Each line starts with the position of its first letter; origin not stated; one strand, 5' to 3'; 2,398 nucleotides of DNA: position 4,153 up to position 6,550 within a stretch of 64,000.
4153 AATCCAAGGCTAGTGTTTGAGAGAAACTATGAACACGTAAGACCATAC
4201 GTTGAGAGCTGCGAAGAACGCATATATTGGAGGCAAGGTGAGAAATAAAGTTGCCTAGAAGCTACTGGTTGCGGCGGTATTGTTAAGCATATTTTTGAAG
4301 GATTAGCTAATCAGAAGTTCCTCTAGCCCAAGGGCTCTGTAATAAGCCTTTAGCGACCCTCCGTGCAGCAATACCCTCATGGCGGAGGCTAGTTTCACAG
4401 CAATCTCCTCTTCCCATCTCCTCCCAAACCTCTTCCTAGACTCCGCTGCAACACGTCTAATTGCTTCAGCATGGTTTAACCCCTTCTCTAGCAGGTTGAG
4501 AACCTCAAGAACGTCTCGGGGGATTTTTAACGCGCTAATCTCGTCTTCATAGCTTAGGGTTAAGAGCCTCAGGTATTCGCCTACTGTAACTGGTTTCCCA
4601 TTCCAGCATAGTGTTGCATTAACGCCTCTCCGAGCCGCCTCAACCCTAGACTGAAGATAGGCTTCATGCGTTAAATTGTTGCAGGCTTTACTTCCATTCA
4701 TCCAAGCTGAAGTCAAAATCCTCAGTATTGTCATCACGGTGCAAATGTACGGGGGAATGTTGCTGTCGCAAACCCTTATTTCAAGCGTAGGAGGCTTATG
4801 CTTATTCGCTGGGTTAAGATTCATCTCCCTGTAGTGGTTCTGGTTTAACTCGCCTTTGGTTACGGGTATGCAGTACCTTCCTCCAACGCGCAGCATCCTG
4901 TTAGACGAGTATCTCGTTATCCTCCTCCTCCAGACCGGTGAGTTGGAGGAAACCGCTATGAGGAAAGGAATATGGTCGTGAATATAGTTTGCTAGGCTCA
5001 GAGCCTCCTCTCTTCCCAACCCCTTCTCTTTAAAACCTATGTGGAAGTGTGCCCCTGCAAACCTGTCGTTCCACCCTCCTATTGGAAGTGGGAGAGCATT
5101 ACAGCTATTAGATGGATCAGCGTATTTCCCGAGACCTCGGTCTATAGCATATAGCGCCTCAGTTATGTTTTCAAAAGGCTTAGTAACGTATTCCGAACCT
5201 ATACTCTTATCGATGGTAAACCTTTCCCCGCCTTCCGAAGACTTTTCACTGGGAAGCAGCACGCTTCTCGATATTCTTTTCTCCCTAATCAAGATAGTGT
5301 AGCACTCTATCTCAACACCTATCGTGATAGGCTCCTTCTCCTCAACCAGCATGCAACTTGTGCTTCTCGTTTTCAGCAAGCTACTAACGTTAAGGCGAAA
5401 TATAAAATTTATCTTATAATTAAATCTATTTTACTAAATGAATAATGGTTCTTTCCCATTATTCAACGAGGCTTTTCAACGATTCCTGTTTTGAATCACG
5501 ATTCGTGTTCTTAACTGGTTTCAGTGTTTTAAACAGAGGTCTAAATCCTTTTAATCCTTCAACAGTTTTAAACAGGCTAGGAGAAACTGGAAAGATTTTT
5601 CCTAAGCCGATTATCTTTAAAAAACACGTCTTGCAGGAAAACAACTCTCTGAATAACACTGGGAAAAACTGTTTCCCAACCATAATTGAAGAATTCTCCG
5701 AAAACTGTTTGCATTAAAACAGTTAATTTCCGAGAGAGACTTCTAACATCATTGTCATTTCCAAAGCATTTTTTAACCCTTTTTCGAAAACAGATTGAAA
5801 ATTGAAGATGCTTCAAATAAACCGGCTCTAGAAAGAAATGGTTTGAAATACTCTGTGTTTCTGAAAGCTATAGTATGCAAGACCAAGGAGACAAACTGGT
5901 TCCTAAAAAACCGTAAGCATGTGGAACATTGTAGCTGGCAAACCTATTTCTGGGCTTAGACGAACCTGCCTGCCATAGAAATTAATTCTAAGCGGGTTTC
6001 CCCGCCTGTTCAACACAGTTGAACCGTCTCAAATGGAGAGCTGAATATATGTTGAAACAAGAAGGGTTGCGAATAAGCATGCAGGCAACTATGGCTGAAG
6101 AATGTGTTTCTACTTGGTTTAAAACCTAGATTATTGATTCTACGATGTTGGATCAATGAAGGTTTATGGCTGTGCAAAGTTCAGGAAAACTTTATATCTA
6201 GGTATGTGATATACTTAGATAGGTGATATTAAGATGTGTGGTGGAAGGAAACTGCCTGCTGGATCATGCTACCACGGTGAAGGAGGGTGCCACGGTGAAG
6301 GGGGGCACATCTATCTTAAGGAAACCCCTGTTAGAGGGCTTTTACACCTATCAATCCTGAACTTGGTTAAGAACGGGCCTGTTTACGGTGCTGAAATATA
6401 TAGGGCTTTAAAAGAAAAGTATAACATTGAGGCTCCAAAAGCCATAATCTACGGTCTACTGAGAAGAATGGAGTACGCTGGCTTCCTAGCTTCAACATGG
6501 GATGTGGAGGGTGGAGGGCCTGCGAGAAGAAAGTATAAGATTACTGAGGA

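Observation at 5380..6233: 854-bp AT-rich non-coding spacer packed with TGTTT/AAACA palindromes and hairpins upstream of the padR-ABC operon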

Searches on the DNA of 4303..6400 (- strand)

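Call 8: search_rna_families(source=window, start=5200, end=6400, threshold=evalue, max_evalue=10)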
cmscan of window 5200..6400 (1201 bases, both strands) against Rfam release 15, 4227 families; matches with E-value up to 10: 4.
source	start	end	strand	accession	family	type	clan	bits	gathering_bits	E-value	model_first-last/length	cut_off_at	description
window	5765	5845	+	RF00561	SNORA40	Gene; snRNA; snoRNA; HACA-box;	-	20.5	51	0.88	1-128/128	no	Small nucleolar RNA SNORA40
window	5646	5684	-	RF01545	TB3Cs2H1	Gene; snRNA; snoRNA; HACA-box;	-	17.8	60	2.2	1-69/69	no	Trypanosomatid snoRNA TB3Cs2H1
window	5620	5689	-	RF02701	PsrR1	Gene; sRNA;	-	17.4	42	2.6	1-79/79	no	Photosynthesis regulatory RNA1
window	6224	6305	+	RF02937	Clostridiales-2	Gene; sRNA;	-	13.1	58.6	8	1-82/82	no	Clostridiales-2 RNA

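Call 61: search_rna_families(sources=[L015, L017, L016, L018, L020, L023, L024, L025, L028], threshold=evalue, max_evalue=0.1)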
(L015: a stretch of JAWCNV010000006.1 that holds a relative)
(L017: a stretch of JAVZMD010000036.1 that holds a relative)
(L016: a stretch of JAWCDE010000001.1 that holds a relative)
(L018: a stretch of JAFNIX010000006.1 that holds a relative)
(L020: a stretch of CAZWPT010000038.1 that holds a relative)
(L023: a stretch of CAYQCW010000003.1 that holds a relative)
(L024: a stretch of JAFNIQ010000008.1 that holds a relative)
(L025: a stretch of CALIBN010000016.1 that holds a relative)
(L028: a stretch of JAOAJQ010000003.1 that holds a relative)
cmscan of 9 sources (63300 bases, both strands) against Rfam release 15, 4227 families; matches with E-value up to 0.1: 0.
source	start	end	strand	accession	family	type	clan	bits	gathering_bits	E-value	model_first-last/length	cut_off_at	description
